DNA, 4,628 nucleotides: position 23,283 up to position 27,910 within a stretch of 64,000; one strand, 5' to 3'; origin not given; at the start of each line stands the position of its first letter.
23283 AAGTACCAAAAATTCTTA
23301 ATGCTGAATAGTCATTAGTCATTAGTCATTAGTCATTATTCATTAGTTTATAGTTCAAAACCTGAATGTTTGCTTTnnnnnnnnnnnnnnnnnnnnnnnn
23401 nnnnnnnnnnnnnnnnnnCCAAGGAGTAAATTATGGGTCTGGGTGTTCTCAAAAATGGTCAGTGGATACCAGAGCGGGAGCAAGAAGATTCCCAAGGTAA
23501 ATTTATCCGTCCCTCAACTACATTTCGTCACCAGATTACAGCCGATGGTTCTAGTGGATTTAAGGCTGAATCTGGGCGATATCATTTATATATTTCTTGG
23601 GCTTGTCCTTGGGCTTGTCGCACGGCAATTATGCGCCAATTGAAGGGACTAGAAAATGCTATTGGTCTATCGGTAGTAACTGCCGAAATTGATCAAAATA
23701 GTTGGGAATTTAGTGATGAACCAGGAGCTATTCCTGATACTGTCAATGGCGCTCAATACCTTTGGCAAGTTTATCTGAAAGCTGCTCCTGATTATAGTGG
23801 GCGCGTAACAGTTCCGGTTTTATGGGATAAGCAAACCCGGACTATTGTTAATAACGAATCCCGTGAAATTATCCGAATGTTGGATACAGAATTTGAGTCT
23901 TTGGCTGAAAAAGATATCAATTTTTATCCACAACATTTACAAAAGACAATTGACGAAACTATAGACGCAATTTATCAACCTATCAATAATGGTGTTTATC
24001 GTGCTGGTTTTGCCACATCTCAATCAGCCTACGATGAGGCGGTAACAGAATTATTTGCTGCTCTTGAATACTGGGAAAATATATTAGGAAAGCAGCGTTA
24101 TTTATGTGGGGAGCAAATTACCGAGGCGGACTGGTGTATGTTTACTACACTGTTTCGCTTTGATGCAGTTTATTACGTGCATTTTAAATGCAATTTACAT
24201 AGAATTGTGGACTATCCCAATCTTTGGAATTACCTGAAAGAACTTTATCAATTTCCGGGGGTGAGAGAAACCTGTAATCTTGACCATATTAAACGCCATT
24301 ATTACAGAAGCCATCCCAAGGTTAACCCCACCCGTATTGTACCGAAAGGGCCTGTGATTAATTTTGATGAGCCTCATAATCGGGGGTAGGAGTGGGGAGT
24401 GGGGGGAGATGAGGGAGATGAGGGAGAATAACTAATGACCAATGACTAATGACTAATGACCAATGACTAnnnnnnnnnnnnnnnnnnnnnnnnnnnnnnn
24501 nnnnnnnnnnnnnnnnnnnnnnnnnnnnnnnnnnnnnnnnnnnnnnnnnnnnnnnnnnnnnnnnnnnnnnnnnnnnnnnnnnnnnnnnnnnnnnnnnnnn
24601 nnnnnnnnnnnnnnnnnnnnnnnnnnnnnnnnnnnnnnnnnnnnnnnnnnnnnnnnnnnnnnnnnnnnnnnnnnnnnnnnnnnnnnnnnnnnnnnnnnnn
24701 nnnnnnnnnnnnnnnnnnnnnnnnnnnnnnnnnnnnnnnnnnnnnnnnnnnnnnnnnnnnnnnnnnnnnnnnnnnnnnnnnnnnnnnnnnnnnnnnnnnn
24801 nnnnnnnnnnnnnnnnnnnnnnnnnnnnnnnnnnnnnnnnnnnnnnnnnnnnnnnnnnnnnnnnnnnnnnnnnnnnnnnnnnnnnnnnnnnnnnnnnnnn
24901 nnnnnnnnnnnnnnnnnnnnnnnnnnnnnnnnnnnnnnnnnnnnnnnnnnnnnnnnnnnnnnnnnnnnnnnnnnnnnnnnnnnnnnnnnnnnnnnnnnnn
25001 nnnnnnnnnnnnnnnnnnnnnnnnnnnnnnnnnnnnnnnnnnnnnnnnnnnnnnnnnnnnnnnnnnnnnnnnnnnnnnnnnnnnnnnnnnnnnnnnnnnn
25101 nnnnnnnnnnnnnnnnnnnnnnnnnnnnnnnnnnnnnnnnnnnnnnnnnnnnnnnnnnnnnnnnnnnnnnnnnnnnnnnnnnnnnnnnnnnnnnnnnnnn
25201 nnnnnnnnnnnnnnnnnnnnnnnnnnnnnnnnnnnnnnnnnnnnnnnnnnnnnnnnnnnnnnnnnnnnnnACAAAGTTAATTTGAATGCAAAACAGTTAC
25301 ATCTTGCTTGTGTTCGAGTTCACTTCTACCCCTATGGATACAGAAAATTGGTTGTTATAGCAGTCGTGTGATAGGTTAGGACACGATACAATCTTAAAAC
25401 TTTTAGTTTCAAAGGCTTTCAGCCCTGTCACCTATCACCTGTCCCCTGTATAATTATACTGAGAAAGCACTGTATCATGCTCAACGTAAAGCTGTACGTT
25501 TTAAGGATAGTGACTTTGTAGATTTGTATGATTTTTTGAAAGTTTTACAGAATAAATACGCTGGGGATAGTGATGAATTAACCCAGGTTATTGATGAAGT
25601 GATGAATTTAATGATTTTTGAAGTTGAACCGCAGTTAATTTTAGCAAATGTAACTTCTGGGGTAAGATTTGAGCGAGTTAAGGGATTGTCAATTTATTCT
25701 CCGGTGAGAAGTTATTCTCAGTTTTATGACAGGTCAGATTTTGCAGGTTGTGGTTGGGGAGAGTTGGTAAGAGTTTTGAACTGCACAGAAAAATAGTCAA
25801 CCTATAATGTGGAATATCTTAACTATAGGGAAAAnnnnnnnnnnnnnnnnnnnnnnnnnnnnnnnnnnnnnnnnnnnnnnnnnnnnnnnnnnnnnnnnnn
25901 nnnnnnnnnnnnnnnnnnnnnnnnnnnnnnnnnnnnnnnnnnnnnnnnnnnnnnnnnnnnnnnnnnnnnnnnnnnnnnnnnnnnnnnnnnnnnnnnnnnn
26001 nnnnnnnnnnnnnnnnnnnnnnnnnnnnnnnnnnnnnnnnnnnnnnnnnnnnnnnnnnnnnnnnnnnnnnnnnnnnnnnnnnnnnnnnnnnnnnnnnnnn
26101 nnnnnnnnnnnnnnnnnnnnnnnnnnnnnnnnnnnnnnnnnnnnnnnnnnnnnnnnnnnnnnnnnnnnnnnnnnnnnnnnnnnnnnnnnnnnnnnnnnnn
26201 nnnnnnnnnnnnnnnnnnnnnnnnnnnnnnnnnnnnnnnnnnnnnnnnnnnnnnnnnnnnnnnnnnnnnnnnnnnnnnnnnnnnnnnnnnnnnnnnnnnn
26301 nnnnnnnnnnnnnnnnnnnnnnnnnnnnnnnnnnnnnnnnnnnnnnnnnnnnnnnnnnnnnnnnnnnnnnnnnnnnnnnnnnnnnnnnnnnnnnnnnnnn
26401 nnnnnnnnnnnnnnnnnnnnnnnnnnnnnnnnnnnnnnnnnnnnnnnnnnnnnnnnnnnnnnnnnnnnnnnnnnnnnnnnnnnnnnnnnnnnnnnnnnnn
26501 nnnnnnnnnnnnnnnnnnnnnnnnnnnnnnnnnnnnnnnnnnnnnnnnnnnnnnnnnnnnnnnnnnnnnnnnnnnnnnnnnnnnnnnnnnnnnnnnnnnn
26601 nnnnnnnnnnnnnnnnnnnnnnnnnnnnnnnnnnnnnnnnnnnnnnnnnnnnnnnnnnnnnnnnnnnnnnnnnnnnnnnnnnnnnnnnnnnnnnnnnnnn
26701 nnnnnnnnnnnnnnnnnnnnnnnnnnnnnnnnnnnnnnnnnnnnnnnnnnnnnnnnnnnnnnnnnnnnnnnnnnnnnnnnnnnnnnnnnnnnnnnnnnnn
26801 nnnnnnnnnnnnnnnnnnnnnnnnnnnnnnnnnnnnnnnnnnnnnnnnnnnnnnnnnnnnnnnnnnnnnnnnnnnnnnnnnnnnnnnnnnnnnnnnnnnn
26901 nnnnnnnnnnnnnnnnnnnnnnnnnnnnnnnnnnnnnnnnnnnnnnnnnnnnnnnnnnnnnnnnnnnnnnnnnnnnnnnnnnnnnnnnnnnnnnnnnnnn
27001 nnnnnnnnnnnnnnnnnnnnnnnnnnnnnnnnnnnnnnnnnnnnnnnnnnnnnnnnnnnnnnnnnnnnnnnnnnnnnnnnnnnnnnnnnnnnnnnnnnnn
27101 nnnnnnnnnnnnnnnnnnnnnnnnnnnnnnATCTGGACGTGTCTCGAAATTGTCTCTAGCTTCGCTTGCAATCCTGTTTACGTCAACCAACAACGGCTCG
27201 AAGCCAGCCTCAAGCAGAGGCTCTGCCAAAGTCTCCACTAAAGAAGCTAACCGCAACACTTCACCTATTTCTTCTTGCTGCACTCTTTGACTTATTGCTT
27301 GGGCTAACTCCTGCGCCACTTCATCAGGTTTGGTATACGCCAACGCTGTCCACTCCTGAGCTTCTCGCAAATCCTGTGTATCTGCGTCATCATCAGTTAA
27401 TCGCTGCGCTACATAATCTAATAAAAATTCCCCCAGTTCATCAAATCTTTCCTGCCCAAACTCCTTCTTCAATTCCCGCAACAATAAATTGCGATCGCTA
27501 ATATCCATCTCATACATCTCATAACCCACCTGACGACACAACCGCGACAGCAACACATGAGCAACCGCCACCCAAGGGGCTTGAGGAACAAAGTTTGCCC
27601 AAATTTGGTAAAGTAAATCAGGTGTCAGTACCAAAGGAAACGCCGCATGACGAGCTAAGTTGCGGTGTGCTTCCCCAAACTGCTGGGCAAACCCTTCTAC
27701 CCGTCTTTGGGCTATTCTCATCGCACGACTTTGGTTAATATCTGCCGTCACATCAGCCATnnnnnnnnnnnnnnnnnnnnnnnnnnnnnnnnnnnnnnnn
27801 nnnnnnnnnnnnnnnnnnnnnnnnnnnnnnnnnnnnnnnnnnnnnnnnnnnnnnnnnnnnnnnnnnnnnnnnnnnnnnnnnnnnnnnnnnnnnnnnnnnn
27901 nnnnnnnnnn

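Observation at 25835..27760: CARF-RelE (Cami1-like) module fused to a vWA-MoxR-associated N-domain, with no CRISPR or cyclase gene in the window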

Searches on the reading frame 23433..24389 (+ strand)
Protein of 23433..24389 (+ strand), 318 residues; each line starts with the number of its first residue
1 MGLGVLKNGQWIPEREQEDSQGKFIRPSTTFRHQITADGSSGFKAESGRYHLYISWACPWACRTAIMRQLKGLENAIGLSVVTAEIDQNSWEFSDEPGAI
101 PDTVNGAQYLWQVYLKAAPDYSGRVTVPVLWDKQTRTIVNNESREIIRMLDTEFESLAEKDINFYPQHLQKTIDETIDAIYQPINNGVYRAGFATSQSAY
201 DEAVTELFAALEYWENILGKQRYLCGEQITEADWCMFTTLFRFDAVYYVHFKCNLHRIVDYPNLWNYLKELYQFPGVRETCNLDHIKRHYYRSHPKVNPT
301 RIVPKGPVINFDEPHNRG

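Call 33: search_protein_families(library=pfam, proteins=[window:23433-24389:+], max_evalue=0.001)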
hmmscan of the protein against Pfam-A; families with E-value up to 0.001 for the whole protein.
window:23433-24389:+ (318 aa): 6 families
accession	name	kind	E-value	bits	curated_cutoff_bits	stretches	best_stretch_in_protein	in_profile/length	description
PF13410.11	GST_C_2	-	3e-17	62.9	24.9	1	198-269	2-68/69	Glutathione S-transferase, C-terminal domain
PF13409.12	GST_N_2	-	4.6e-12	46.8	25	1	57-152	1-69/70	Glutathione S-transferase, N-terminal domain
PF00043.30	GST_C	-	1.2e-08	35.5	20.7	1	189-272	13-90/93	Glutathione S-transferase, C-terminal domain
PF14497.11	GST_C_3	-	7.1e-06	26.6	21.6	1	207-278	31-98/104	Glutathione S-transferase, C-terminal domain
PF13417.12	GST_N_3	-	0.00033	21.4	22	0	52-155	1-72/75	Glutathione S-transferase, N-terminal domain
PF17171.9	GST_C_6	-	0.00052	20.2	28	1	211-269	5-62/64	Glutathione S-transferase, C-terminal domain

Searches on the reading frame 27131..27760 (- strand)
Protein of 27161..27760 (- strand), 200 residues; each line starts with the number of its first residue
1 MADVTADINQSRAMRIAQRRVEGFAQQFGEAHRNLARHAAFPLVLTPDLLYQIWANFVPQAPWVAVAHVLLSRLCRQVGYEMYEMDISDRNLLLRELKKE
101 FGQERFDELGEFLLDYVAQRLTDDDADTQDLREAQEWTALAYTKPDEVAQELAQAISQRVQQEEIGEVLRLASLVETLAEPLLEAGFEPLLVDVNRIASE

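Call 63: search_protein_representatives(protein=window:27161-27760:-)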
Query: 200 residues. Proteins with E-value up to 0.001 (for the whole library): 1681; up to 1e-10: 1201; up to 1e-30: 373. The best 150 are listed.
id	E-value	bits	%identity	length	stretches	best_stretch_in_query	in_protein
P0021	5.9e-110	381.8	90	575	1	1-194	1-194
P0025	1.6e-109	380.4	90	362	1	1-194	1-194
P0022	1.5e-107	373.9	87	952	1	1-196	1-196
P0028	2.5e-107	373.2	89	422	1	1-193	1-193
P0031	9.9e-106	368.0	91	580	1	8-192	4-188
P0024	2.3e-105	366.8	87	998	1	1-193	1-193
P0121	1.7e-104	364.0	84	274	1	1-194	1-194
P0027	3.8e-104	362.8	86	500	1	1-192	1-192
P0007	9.4e-104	361.6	84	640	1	2-200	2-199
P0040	4.4e-103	359.4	83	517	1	1-193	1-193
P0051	4.7e-103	359.3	86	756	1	8-199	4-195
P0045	1.8e-102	357.3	88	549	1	8-193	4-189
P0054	8.5e-102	355.2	83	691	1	1-197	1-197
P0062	1.1e-101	354.8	88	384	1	14-196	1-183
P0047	1.2e-101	354.6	82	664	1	1-197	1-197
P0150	4.8e-63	228.9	58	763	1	10-192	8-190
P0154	5.6e-59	215.6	57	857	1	5-198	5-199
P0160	1.3e-55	204.6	54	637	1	5-195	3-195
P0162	2.7e-55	203.6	53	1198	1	3-193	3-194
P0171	9.6e-53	195.3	56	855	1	15-187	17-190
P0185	6.0e-51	189.4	56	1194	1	15-192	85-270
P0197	9.1e-50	185.6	39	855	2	10-196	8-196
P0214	5.8e-48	179.7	48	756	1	4-193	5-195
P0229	2.1e-46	174.7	50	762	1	17-194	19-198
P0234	5.3e-46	173.3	54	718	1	9-190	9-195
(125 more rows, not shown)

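Call 64: search_protein_families(library=pfam, proteins=[P0150, P0154, P0160, P0162, P0171, P0185, P0197, P0214, P0229, P0234], max_evalue=0.001)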
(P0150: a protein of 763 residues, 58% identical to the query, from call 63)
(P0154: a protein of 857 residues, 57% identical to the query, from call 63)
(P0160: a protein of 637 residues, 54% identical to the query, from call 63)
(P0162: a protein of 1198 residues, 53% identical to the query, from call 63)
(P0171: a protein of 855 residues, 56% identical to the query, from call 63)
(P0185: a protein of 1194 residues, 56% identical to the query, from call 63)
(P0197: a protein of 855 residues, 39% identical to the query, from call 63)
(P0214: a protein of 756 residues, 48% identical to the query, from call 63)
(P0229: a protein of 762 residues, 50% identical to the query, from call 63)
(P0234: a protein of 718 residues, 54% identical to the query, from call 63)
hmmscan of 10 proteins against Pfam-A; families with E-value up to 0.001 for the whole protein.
P0150 (763 aa): 0 families

P0154 (857 aa): 4 families
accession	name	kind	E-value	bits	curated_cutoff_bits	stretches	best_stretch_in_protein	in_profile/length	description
PF05729.18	NACHT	-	1.5e-11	44.9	26.7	1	408-563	4-166/167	NACHT domain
PF13191.12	AAA_16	-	6.5e-05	23.9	32.6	0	387-464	5-83/167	AAA ATPase domain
PF25199.1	nSTAND_NTPase5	-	0.00055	20.2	34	0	385-429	20-66/145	Novel STAND NTPase 5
PF13521.12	AAA_28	-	0.00073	20.2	27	0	407-440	2-35/164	AAA domain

P0160 (637 aa): 1 family
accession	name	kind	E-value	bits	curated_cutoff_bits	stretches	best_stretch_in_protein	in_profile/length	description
PF14516.12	AAA_35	-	1e-126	422.7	27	1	248-578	1-331/331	AAA-like domain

P0162 (1198 aa): 6 families
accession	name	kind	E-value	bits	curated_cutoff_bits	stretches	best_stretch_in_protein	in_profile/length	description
PF12770.12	CHAT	-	1.9e-40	139.5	24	1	857-1198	3-289/289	CHAT domain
PF13374.12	TPR_10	-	1.4e-23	82.6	27.5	1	580-614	3-38/42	Tetratricopeptide repeat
PF13424.12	TPR_12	-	2.1e-19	69.9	30.1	0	413-462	15-66/77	Tetratricopeptide repeat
PF21747.2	YpoC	-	8.2e-05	23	27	0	392-451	9-69/111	YpoC-like protein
PF14938.12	SNAP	-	8.4e-05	22.6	25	0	445-526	72-148/282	Soluble NSF attachment protein, SNAP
PF04212.24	MIT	-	0.00029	21.3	30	0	596-616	15-35/66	MIT (microtubule interacting and transport) domain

P0171 (855 aa): 19 families
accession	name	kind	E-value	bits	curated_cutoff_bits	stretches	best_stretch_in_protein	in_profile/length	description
PF07719.23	TPR_2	-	6.5e-29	98.1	27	2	777-807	3-33/34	Tetratricopeptide repeat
PF00069.31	Pkinase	-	1.8e-26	93.5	31.7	1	380-603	39-253/263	Protein kinase domain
PF00515.34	TPR_1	-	4.9e-25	86.7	27.8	3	641-668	6-33/34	Tetratricopeptide repeat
PF07714.23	PK_Tyr_Ser-Thr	-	4.7e-23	82.3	23.1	1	381-609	42-255/258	Protein tyrosine and serine/threonine kinase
PF14559.12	TPR_19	-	6.3e-20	71.7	25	3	648-711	3-66/68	Tetratricopeptide repeat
PF13414.12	TPR_11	-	2.4e-18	65.9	26.8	1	643-682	1-40/42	TPR repeat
PF13181.12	TPR_8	-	6.2e-18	63.8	25.7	0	640-668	5-33/34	Tetratricopeptide repeat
PF13424.12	TPR_12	-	9.8e-17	61.4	30.1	2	706-769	9-73/77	Tetratricopeptide repeat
PF13431.12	TPR_17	-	2.6e-13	49.5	24.4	0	798-829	2-33/34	Tetratricopeptide repeat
PF13432.12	TPR_16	-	1e-12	48.7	32.7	2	781-841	3-63/65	Tetratricopeptide repeat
PF12895.13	ANAPC3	-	8.6e-12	45.6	27.2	1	758-833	6-80/82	Anaphase-promoting complex, cyclosome, subunit 3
PF13428.12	TPR_14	-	1.3e-11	44.4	23.5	0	778-817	4-43/44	Tetratricopeptide repeat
PF13371.12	TPR_9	-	1.4e-11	44.6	35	2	723-769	11-57/73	Tetratricopeptide repeat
PF23914.1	TPR_CcmH_CycH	-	5.3e-11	43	42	1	771-808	46-83/158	Cytochrome c-type biogenesis protein H TPR domain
PF13176.12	TPR_7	-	5.2e-09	35.9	27.9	0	643-668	6-31/36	Tetratricopeptide repeat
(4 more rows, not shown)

P0185 (1194 aa): 20 families
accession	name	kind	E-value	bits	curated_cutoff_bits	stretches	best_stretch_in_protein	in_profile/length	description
PF12770.12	CHAT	-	4.3e-40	138.4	24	1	862-1157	3-288/289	CHAT domain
PF00515.34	TPR_1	-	2.9e-36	122.2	27.8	4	468-500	2-34/34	Tetratricopeptide repeat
PF07719.23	TPR_2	-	1.9e-31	106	27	4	468-499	2-33/34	Tetratricopeptide repeat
PF13414.12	TPR_11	-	1.8e-27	95.2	26.8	3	475-515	2-42/42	TPR repeat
PF13181.12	TPR_8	-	9.8e-24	81.9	25.7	3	503-533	3-33/34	Tetratricopeptide repeat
PF13431.12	TPR_17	-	2e-21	74.9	24.4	3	489-522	1-34/34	Tetratricopeptide repeat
PF13432.12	TPR_16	-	3.1e-18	66.3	32.7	2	473-533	3-63/65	Tetratricopeptide repeat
PF14559.12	TPR_19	-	1.6e-15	57.6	25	2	445-508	3-66/68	Tetratricopeptide repeat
PF13176.12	TPR_7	-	6.9e-14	51.1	27.9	1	537-567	1-31/36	Tetratricopeptide repeat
PF13428.12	TPR_14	-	2.3e-13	49.8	23.5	1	469-509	3-43/44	Tetratricopeptide repeat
PF13371.12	TPR_9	-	8e-12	45.4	35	0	481-535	9-63/73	Tetratricopeptide repeat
PF13424.12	TPR_12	-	1e-11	45.3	30.1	1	503-565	5-75/77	Tetratricopeptide repeat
PF13174.12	TPR_6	-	4.8e-11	43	26.3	0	473-498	6-31/33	Tetratricopeptide repeat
PF13374.12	TPR_10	-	5.8e-10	39.3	27.5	0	539-563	6-30/42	Tetratricopeptide repeat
PF23914.1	TPR_CcmH_CycH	-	7.6e-09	36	42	1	457-563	40-149/158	Cytochrome c-type biogenesis protein H TPR domain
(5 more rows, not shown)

P0197 (855 aa): 0 families

P0214 (756 aa): 4 families
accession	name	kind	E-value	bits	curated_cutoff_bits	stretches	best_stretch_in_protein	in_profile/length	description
PF13328.12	HD_4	-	2.2e-48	164.4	27.2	1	277-441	1-156/156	HD domain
PF04607.23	RelA_SpoT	-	1e-37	129.3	27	1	500-609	1-111/113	Region found in RelA / SpoT proteins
PF02824.27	TGS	-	7.8e-24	83.9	22.2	1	651-710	1-60/60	TGS domain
PF01966.28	HD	-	2.5e-09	37.9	22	1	296-409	1-116/116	HD domain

P0229 (762 aa): 0 families

P0234 (718 aa): 1 family
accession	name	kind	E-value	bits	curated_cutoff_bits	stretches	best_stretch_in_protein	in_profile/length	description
PF01471.23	PG_binding_1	-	1.4e-21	76.9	23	1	591-646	2-57/57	Putative peptidoglycan binding domain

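Call 73: predict_structure(alignment_id=A4)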
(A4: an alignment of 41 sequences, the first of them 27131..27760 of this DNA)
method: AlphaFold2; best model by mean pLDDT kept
length: 210 residues; sequences in the alignment: 41
mean_pLDDT: 92.4   pTM: 0.86
mean pLDDT of the five models: 92.4, 92.0, 91.9, 90.7, 87.8
residues with pLDDT >= 90: 178; 70-90: 21; 50-70: 10; < 50: 1
segments of 3 or more residues with pLDDT < 50: none
pLDDT, mean of each block of 10 residues (from residue 1): 61 94 98 99 97 98 98 96 95 97 98 96 90 94 95 95 93 92 93 91 73
secondary structure, 60 per line:
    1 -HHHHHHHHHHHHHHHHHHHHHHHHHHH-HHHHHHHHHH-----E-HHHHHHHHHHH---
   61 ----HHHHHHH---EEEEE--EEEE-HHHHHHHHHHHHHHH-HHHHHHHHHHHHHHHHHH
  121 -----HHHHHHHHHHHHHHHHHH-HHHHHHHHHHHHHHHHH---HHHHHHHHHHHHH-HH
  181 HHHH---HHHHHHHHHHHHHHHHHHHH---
elements in order: H2-28 H30-39 H47-57 H65-71 E75-79 E82-85 H87-101 H103-120 H126-143 H145-161 H165-177 H179-184 H188-207

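Call 77: fold_search(model_id=the predicted structure, library=pdb)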
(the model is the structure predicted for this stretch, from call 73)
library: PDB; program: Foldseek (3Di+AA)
matches with E <= 10: 250; with E <= 0.001: 0
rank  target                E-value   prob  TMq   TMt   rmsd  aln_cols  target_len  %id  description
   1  3j2t_A                2.4e-01  0.75  0.39  0.10  12.0       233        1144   10  An improved model of the human apoptosome (released 2013-04-10)
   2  7el2_B                7.0e-01  0.30  0.22  0.33  13.4       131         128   12  Crystal structure of apo-HpaR from Acinetobacter baumannii (released 2022-01-19)
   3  4p9f_A                7.0e-01  0.12  0.20  0.20  13.4       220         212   11  E. coli McbR/YncC (released 2015-01-14)
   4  4zq0_A                8.5e-01  0.18  0.27  0.25  18.4       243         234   13  crystal structure of Giardia 14-3-3 in complex with the phosphopeptide A8Ap (released 2016-03-30)
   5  8e0n_C                9.4e-01  0.66  0.34  0.39   5.6       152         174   12  Homotrimeric variant of tcTRP9, BGL18 (released 2023-04-12)
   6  7ue2_A                9.4e-01  0.13  0.24  0.19  15.0       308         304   11  Crystal structure of designed helical repeat protein RPB_PLP3_R6 bound to PLPx6 peptide (released 2023-03-29)
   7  9ew6_A                9.9e-01  0.14  0.25  0.24  18.2       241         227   14  Binary structure of 14-3-3s and BRAF phosphopeptide (pS365) (released 2025-04-16)
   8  7kym_B                1.3e+00  0.33  0.27  0.36  14.9       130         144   11  Crystal structure of the MarR family transcriptional regulator from Bradyrhizobium japonicum (released 2021-12-15)
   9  6xr2_B                1.3e+00  0.25  0.25  0.28   7.5       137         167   18  Computationally designed right-handed alpha/alpha homotrimeric toroid with 3 repeats per subunit (released 2021-07-14)
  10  8fbn_F                1.3e+00  0.20  0.22  0.22  11.9       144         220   13  Improving the secretion of designed protein assemblies through negative design of cryptic transmembrane domains (released 2023-03-22)
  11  8vyr_B                1.5e+00  0.20  0.24  0.24  12.4       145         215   16  Cryo-EM Structure of the BRAF V600E monomer bound to GDC0879 (released 2025-05-28)
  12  4y6c                  1.5e+00  0.15  0.28  0.27  11.4       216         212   14  Q17M crystal structure of Podosopora anserina putative kinesin light chain nearly identical TPR-like repeats (released 2015-10-07)
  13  5whm_B                1.5e+00  0.14  0.19  0.16  11.3        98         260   21  Crystal Structure of IclR Family Transcriptional Regulator from Brucella abortus (released 2017-08-23)
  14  6ah0_L                1.6e+00  0.08  0.19  0.18  19.3       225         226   10  The Cryo-EM Structure of the Precusor of Human Pre-catalytic Spliceosome (pre-B complex) (released 2018-11-14)
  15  5msk_G                1.8e+00  0.06  0.19  0.19  23.1       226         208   15  Mouse PA28beta (released 2017-09-13)
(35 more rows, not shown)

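Call 95: fold_search(model_id=the predicted structure, library=viral)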
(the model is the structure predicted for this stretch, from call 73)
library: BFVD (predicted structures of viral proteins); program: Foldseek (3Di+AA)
matches with E <= 10: 142; with E <= 0.001: 0
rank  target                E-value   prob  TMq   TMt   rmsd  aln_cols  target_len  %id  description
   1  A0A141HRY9            5.3e-01  0.51  0.25  0.37  11.0       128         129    9  (no name in the UniProt tables at hand)
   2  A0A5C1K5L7            6.1e-01  0.08  0.17  0.08  21.3       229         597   14  Lytic transglycosylase [Pseudomonas phage Zuri]
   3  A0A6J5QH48            1.0e+00  0.63  0.24  0.09   4.8        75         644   19  AAA domain containing protein [uncultured Caudovirales phage]
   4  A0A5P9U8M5            1.1e+00  0.11  0.22  0.19  19.9       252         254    7  (no name in the UniProt tables at hand)
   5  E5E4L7                1.2e+00  0.21  0.24  0.23  17.4       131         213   12  MotA activator of middle period transcription [Acinetobacter phage Acj61]
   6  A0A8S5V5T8            1.6e+00  0.33  0.22  0.46   6.5        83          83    7  Uncharacterized protein [Myoviridae sp. ct4uh47]
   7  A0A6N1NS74            1.6e+00  0.08  0.20  0.16  13.7       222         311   14  Gamma-soluble NSF attachment protein [Tupanvirus deep ocean]
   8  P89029                1.7e+00  0.08  0.23  0.22  17.3       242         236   10  OPEP-2 protein [Orgyia pseudotsugata multicapsid polyhedrosis virus]
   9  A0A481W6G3            1.8e+00  0.11  0.24  0.22  18.7       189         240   15  Uncharacterized protein [Fusobacterium phage Fnu1]
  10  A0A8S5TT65            2.1e+00  0.13  0.23  0.26  12.3       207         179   12  Uncharacterized protein [Siphoviridae sp. ctzm5103]
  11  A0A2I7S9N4            2.1e+00  0.04  0.16  0.13  18.9       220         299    9  (no name in the UniProt tables at hand)
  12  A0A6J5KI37            2.2e+00  0.03  0.13  0.11  30.9       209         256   12  DNA transfer protein p32 [uncultured Caudovirales phage]
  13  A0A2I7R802            2.3e+00  0.15  0.21  0.20  13.1       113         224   15  (no name in the UniProt tables at hand)
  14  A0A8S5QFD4            2.3e+00  0.12  0.17  0.38   4.8        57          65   19  Uncharacterized protein [Siphoviridae sp. ctoRD1]
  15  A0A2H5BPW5            2.5e+00  0.21  0.17  0.44   6.9        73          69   11  Dam-replacing protein HTH domain-containing protein [Vibrio phage Vp_R1]
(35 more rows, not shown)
